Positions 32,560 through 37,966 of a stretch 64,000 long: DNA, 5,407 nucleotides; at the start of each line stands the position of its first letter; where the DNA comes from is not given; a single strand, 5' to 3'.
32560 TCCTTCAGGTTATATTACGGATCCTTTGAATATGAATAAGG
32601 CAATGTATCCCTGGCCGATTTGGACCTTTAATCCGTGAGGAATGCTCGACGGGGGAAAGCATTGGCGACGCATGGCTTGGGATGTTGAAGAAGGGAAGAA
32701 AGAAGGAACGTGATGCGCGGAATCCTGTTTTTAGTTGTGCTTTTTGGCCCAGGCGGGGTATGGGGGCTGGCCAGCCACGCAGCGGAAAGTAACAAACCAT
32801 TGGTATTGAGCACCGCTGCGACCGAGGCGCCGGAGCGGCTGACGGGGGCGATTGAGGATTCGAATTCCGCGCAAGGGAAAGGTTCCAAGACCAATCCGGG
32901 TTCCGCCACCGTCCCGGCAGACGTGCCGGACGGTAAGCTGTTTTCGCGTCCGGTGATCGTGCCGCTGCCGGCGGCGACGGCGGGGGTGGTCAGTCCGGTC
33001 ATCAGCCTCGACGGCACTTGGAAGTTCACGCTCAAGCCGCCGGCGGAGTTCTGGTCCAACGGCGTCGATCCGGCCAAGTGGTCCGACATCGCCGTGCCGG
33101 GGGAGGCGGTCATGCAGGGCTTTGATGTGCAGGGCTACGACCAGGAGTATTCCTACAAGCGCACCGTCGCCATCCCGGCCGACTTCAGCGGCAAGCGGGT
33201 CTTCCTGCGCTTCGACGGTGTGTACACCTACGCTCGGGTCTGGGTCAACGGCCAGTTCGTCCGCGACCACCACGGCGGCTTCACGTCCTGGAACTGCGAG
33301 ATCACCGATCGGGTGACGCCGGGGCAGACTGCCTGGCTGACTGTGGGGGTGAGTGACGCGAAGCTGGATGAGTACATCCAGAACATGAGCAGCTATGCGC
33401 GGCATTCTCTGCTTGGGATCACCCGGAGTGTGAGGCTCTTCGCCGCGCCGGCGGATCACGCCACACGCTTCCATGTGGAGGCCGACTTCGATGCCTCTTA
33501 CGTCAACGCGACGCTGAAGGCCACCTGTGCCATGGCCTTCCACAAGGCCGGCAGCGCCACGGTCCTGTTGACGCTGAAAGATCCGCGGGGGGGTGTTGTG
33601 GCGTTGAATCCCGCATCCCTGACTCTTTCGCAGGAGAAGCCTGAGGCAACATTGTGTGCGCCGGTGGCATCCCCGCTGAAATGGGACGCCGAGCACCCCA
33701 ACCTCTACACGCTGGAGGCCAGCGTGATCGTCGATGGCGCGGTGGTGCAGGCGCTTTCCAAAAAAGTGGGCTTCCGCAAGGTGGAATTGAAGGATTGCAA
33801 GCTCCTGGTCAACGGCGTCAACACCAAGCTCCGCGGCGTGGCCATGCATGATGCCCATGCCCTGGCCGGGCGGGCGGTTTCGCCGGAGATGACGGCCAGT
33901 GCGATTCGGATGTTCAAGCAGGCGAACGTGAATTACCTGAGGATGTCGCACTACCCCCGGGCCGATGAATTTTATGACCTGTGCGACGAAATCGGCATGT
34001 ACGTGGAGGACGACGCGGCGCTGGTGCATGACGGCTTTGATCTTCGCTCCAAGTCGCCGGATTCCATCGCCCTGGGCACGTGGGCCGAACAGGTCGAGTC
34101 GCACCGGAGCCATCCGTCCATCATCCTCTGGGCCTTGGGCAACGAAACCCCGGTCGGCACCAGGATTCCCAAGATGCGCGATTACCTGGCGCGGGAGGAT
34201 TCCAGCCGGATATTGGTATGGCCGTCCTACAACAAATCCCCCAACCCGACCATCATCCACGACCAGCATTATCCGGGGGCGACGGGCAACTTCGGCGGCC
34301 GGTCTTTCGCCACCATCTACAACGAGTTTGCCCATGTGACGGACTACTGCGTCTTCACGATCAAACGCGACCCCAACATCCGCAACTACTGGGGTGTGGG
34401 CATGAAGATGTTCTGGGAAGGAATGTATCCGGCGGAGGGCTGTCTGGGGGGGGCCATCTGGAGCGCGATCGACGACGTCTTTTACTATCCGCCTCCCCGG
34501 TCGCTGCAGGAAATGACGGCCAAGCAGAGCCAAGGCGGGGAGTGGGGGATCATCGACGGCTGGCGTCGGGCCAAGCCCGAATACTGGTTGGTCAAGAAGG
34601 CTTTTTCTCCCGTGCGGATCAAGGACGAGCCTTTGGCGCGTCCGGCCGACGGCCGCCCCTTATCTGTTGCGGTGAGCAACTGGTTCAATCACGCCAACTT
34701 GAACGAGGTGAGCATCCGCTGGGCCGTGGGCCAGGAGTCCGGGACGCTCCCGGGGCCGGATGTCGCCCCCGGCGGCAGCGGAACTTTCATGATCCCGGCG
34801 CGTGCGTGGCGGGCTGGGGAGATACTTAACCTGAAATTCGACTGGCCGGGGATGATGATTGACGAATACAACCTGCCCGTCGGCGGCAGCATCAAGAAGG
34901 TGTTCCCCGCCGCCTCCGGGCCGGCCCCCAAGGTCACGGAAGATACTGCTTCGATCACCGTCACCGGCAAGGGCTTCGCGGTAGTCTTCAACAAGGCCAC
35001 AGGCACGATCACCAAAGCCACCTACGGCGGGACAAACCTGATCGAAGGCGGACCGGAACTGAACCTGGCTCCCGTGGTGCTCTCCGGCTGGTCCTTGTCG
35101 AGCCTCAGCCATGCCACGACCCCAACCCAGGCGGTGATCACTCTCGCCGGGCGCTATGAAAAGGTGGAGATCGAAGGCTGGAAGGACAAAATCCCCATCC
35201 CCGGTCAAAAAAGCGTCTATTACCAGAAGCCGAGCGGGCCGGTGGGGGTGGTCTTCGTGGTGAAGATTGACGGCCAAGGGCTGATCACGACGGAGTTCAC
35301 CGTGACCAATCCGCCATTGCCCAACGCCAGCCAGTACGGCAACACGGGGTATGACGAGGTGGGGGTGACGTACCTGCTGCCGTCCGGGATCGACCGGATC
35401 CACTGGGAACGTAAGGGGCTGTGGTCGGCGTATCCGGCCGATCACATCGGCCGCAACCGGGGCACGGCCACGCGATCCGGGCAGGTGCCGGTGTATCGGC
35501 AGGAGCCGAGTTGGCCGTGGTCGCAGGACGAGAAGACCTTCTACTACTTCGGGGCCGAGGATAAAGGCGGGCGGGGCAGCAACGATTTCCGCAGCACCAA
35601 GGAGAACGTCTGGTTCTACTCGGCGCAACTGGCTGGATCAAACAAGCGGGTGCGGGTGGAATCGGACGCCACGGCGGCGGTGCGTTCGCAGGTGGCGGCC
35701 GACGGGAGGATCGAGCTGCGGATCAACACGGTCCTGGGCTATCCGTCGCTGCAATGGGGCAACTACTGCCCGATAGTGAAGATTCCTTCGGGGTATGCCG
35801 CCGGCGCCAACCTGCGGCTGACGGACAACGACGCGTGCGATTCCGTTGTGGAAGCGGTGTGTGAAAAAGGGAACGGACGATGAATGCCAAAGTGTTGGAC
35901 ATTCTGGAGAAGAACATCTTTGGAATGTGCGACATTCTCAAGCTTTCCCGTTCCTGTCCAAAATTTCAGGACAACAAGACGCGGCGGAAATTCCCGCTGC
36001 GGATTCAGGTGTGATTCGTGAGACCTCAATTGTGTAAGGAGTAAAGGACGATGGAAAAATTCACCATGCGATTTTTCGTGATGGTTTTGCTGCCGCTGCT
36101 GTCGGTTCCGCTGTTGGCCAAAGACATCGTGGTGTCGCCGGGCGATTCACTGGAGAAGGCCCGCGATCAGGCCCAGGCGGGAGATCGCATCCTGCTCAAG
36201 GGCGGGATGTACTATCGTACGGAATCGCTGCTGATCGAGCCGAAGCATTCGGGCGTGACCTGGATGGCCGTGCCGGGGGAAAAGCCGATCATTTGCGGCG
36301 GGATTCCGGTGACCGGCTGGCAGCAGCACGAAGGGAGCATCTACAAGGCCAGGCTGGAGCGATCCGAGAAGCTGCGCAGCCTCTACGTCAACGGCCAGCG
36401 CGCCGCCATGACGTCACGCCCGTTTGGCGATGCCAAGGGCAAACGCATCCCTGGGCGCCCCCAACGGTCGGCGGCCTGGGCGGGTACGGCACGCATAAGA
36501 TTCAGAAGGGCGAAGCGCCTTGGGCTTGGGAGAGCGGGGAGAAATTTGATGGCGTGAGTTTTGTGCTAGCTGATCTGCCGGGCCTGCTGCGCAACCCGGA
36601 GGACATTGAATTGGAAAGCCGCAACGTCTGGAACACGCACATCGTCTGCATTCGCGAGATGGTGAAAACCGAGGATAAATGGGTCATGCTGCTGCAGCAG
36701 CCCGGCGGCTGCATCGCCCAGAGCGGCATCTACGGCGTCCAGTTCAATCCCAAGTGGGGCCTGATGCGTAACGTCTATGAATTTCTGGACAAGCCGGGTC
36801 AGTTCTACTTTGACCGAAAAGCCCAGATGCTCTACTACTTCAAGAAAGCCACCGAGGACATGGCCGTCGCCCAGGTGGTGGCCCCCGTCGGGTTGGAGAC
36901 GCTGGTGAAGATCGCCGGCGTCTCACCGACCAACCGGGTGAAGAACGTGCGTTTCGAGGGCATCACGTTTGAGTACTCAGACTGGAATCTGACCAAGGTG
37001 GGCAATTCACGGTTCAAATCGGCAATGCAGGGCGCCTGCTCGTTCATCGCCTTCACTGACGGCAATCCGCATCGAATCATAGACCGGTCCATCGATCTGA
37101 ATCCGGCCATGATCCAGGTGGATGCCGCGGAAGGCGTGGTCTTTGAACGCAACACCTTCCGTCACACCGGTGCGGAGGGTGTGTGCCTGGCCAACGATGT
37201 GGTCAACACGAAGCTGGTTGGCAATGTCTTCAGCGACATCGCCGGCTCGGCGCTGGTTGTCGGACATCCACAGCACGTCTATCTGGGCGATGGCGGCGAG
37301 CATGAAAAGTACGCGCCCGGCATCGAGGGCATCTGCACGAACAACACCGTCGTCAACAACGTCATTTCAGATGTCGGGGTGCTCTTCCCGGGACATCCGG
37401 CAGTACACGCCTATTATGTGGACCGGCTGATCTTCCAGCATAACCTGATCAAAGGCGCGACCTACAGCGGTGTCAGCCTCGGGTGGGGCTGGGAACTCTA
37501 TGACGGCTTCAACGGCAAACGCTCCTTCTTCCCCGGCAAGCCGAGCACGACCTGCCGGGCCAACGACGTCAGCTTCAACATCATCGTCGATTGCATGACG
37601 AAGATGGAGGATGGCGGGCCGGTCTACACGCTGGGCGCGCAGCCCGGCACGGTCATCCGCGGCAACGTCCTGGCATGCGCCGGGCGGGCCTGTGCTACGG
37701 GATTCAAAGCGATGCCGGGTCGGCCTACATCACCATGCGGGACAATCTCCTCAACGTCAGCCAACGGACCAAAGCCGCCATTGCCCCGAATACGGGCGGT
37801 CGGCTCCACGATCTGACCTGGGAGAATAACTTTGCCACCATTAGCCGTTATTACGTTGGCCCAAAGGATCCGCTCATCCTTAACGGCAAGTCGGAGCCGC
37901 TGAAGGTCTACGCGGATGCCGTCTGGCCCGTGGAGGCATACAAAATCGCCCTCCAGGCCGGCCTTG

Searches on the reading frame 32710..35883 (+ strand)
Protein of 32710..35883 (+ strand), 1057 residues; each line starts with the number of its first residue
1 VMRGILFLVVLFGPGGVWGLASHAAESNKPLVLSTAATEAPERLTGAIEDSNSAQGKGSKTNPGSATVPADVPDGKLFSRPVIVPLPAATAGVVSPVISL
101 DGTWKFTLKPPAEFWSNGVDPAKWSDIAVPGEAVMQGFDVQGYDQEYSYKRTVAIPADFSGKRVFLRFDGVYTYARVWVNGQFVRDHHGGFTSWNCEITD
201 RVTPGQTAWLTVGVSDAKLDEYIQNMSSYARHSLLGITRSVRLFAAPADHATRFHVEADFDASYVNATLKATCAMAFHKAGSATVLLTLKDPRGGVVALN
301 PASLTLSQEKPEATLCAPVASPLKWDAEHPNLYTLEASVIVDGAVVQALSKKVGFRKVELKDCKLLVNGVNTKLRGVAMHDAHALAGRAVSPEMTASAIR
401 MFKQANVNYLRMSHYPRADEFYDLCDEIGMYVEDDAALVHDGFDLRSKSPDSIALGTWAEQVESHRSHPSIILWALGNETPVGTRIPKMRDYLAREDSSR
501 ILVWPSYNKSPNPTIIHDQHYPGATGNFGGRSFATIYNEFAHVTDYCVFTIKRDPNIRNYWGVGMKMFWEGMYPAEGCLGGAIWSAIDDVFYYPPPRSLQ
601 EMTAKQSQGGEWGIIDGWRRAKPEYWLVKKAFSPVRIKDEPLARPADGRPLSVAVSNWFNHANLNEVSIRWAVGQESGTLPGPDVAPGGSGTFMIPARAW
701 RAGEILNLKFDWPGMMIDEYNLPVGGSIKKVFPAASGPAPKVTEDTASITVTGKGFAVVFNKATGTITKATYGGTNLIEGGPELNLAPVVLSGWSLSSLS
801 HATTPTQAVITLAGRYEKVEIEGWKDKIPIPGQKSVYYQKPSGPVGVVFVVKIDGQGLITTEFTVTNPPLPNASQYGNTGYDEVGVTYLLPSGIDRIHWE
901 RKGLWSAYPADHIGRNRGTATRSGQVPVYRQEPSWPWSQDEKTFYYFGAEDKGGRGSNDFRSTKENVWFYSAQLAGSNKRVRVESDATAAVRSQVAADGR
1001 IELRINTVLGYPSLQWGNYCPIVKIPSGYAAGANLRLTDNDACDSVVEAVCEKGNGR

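Call 8: search_protein_families(library=pfam, proteins=[window:32710-35883:+], max_evalue=0.01)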
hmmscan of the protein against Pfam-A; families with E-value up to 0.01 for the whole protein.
window:32710-35883:+ (1057 aa): 6 families
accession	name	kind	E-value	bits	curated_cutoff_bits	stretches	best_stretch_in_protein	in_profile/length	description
PF02836.23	Glyco_hydro_2_C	-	1.4e-29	103.6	21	1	358-507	1-163/302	Glycosyl hydrolases family 2, TIM barrel domain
PF02837.24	Glyco_hydro_2_N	-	2.1e-15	57.5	28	1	99-247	3-169/169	Glycosyl hydrolases family 2, sugar binding domain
PF00703.27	Glyco_hydro_2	-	1.1e-12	49.1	23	1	253-356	5-109/109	Glycosyl hydrolases family 2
PF22666.2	Glyco_hydro_2_N2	-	2.6e-10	41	27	1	144-213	47-116/167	Glycosyl hydrolase 2 galactose-binding domain-like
PF16353.11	LacZ_4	-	0.00042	21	27.3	0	653-698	1-50/87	Beta-galactosidase, domain 4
PF02929.23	Bgal_small_N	-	0.0043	17.2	25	1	752-909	1-139/248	Beta galactosidase small chain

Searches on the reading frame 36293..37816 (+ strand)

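Call 8: search_protein_families(library=pfam, proteins=[window:36293-37816:+], max_evalue=0.01)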
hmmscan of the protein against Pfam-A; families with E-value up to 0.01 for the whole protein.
window:36293-37816:+ (507 aa): 2 families
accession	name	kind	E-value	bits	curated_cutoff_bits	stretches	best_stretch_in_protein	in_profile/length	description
PF13229.12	Beta_helix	-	1.5e-09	38.1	25.9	2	274-396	26-144/158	Right handed beta helix region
PF21231.2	GH141_M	-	0.0032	17.8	27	1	104-184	70-155/156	GH141 insertion domain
